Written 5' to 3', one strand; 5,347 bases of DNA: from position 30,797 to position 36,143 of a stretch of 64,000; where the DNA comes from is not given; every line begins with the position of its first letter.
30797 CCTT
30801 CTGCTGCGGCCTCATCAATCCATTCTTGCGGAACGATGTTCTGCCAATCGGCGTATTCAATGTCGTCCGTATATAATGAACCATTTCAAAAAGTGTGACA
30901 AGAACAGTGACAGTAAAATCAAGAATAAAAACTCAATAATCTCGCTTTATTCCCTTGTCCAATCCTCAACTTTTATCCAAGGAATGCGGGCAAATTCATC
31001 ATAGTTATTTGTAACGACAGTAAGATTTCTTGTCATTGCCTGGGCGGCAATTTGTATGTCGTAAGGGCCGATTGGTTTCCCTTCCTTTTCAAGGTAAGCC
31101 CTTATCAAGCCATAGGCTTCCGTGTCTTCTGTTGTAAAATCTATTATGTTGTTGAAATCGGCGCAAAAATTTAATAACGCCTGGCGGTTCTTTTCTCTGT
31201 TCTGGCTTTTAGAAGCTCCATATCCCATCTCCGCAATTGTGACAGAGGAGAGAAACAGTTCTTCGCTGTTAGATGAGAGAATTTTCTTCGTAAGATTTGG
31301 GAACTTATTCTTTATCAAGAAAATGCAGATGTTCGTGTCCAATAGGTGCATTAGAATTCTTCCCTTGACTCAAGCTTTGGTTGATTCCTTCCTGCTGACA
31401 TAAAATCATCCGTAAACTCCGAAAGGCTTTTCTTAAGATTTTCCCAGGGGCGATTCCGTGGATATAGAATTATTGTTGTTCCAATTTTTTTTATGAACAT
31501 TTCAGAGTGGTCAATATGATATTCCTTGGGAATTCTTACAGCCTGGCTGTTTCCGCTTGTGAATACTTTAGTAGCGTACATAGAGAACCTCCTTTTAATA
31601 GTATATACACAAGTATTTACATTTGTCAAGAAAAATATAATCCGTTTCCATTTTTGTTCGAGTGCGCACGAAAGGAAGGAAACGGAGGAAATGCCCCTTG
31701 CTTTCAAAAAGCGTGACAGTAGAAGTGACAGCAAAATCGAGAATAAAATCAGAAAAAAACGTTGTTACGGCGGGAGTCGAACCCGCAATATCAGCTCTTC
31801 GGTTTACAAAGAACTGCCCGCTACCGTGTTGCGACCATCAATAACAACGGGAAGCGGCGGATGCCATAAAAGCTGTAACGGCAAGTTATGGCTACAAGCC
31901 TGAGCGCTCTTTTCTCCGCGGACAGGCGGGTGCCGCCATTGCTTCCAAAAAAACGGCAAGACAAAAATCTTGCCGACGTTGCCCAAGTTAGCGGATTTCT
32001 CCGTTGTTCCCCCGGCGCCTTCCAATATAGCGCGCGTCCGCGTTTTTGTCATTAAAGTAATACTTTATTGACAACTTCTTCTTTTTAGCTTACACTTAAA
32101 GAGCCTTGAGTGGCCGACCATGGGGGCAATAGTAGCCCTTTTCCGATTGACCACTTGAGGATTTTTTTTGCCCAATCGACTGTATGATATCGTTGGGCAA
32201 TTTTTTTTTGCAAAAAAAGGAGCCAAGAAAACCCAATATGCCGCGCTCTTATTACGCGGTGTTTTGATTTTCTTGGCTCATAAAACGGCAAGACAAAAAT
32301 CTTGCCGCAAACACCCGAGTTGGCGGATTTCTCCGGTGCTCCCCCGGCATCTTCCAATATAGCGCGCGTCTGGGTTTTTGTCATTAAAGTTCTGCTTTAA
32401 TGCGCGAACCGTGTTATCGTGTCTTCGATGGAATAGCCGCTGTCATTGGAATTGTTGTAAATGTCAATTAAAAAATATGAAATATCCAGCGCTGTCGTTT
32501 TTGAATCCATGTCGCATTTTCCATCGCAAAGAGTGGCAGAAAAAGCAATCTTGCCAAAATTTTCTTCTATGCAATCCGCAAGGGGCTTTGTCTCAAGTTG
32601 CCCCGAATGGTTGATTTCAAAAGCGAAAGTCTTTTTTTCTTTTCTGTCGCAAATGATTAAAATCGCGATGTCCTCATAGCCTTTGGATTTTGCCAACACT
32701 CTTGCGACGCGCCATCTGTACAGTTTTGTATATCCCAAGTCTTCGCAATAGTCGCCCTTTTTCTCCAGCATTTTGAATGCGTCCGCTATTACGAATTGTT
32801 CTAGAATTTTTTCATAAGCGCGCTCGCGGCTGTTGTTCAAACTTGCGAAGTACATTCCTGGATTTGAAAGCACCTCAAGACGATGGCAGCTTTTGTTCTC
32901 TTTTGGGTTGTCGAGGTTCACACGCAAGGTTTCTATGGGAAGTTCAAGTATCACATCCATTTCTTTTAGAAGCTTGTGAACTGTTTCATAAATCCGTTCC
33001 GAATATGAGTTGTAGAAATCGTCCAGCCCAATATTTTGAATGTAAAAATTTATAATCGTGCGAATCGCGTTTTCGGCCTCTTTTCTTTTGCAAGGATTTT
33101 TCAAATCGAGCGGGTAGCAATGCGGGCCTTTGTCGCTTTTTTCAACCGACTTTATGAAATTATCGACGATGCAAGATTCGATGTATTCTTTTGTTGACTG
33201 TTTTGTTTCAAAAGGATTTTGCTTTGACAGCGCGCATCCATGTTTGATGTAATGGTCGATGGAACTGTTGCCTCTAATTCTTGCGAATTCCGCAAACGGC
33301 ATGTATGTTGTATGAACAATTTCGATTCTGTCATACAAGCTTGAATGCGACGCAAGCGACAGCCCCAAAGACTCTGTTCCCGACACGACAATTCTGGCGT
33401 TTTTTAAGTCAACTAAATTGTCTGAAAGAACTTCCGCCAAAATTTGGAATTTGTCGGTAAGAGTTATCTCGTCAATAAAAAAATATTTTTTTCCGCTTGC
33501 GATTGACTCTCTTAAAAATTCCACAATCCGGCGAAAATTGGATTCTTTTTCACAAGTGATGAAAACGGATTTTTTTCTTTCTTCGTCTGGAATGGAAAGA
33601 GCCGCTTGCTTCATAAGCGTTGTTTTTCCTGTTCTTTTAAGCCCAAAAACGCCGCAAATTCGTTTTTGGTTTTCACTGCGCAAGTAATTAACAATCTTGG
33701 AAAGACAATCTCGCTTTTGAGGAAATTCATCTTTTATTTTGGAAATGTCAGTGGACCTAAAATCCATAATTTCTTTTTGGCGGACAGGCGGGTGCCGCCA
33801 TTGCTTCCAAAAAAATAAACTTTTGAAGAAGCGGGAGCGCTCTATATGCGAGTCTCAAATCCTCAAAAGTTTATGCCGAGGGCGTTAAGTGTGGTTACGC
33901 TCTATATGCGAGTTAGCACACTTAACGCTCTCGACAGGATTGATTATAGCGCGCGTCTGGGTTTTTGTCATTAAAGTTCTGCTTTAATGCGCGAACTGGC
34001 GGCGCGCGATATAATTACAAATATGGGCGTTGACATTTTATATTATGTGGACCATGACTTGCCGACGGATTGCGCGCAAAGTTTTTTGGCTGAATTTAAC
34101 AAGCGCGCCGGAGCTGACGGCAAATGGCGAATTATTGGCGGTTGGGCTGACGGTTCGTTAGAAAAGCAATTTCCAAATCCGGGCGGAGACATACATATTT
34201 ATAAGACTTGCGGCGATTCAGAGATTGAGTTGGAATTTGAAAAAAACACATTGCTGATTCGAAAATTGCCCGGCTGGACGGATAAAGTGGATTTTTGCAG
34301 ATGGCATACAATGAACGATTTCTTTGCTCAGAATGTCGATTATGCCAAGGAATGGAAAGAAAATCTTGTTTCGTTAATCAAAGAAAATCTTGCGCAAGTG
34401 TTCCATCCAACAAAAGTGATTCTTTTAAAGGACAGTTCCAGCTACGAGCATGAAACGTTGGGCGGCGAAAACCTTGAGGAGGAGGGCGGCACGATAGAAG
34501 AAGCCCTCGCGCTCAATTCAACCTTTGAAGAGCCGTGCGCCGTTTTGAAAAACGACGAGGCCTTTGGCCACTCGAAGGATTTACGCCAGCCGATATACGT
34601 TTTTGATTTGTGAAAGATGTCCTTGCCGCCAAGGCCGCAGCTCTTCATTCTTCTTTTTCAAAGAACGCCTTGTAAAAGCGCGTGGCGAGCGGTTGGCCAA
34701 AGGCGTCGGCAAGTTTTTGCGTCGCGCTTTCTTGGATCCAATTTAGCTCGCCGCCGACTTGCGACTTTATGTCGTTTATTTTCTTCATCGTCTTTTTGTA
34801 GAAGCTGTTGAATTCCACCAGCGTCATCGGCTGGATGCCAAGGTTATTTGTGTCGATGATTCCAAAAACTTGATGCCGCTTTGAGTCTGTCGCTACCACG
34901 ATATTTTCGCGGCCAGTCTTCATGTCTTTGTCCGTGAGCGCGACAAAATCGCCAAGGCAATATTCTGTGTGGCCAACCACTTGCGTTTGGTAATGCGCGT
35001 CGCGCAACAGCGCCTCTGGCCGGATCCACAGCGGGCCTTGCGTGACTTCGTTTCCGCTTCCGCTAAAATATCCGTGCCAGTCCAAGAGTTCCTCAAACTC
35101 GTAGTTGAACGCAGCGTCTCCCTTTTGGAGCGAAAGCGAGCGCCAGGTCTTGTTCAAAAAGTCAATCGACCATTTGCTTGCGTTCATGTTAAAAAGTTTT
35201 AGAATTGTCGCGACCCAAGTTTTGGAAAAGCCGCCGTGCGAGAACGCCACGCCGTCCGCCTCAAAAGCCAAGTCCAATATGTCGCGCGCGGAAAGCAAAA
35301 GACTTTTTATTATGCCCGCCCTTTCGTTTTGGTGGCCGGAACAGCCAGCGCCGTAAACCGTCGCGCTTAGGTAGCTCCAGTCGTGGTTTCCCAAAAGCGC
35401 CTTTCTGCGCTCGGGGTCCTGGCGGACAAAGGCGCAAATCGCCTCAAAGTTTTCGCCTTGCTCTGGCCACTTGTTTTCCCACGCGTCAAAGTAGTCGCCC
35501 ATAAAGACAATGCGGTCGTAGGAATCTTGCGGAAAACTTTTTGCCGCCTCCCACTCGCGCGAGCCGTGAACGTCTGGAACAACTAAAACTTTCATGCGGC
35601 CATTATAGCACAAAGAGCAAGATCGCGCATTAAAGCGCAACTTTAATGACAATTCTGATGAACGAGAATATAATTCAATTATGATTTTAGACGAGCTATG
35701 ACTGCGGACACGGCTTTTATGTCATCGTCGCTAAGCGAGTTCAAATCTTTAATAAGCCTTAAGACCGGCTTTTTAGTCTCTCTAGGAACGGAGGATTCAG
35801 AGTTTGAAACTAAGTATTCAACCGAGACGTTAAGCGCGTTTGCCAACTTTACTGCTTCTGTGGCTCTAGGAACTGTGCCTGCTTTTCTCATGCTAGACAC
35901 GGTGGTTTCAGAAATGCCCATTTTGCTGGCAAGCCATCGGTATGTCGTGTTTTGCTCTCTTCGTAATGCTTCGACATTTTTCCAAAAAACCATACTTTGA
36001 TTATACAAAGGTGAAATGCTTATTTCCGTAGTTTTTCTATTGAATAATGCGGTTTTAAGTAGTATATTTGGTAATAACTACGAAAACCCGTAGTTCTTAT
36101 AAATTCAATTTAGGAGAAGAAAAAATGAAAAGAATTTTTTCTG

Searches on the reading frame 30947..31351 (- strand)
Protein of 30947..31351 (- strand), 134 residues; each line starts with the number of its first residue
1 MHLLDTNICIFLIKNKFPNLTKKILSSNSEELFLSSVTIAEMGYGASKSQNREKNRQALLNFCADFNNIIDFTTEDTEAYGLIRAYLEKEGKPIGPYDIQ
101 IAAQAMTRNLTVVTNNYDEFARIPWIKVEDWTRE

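Call 15: search_protein_families(library=pfam, proteins=[window:30947-31351:-], max_evalue=0.01)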
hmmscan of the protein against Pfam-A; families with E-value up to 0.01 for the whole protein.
window:30947-31351:- (134 aa): 1 family
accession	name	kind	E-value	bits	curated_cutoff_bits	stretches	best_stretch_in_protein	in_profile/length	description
PF01850.27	PIN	-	3.4e-17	63.6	23.6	1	3-124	2-118/120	PIN domain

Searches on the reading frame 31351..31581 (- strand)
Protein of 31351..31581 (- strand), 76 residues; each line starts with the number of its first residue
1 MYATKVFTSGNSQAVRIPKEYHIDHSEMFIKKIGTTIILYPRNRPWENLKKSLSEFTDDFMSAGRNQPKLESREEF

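Call 16: search_protein_families(library=pfam, proteins=[window:31351-31581:-], max_evalue=0.01)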
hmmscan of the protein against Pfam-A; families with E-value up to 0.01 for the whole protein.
window:31351-31581:- (76 aa): 1 family
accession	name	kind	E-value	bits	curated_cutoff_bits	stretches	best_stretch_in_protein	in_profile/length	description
PF04014.23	MazE_antitoxin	-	2.5e-05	24.6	24.7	1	6-46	1-47/48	Antidote-toxin recognition MazE, bacterial antitoxin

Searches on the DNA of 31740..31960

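Call 33: search_rna_families(source=window, start=31740, end=31960, threshold=evalue, max_evalue=10, show_alignments=2)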
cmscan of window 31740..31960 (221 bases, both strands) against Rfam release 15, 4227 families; matches with E-value up to 10: 6.
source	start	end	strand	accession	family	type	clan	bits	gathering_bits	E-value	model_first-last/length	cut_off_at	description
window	31770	31835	-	RF00005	tRNA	Gene; tRNA;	CL00001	19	29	0.12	9-63/71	no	tRNA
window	31764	31845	-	RF01684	mascRNA-menRNA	Gene;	-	13.9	42.5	2.9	1-56/56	no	MALAT1-associated small cytoplasmic RNA/MEN beta RNA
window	31762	31832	+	RF04354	Plastid-ycf2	Cis-reg;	-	12.7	65.7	6.6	1-75/75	no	Plastid-ycf2 5UTR RNA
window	31770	31786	+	RF04351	Plastid-psbl-rps4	Cis-reg;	-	12.4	68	6.1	9-25/53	no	Plastid-psbl-rps4 3UTR RNA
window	31763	31824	-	RF00233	Tymo_tRNA-like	Cis-reg;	-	10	40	9.4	1-84/84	no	Tymovirus/Pomovirus/Furovirus tRNA-like 3' UTR element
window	31770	31786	-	RF04321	tmRNA_permuted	Gene;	-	8.6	47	8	36-52/213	no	permuted transfer-messenger RNA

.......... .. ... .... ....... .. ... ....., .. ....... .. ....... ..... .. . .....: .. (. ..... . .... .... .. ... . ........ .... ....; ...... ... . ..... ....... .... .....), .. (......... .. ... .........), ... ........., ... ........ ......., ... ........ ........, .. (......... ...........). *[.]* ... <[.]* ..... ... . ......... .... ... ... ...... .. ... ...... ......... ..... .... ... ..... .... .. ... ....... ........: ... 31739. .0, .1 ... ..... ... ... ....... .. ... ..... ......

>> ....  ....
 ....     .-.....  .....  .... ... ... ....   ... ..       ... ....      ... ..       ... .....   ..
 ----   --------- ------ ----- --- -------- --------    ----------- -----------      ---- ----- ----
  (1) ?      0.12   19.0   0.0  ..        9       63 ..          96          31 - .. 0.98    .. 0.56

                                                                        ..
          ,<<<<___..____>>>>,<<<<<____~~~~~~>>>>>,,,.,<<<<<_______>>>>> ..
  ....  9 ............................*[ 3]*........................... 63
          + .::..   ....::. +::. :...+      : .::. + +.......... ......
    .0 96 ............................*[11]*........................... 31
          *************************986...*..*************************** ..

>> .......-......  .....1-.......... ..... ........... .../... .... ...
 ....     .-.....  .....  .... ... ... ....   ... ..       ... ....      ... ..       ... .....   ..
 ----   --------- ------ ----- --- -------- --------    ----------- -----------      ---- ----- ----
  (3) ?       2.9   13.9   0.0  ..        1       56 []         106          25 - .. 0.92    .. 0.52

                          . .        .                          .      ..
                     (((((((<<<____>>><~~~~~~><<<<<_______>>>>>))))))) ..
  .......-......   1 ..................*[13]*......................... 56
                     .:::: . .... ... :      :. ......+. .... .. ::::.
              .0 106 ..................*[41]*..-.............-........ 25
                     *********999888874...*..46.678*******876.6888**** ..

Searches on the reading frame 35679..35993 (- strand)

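Call 16: search_protein_families(library=pfam, proteins=[window:35679-35993:-], max_evalue=0.01)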
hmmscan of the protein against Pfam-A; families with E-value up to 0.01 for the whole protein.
window:35679-35993:- (104 aa): 5 families
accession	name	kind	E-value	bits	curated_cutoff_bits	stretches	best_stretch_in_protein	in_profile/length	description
PF01381.28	HTH_3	-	9.1e-10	38.9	23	1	8-61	2-55/55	Helix-turn-helix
PF13560.12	HTH_31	-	6.3e-05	23.6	27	1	9-59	8-59/64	Helix-turn-helix domain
PF07022.19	Phage_CI_repr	-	0.0001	23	22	1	20-64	17-60/65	Bacteriophage CI repressor helix-turn-helix domain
PF13443.12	HTH_26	-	0.00011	22.8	22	1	10-59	5-55/63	Cro/C1-type HTH DNA-binding domain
PF04967.18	HTH_10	-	0.0041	17.3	23.1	0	16-34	24-42/53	HTH DNA binding domain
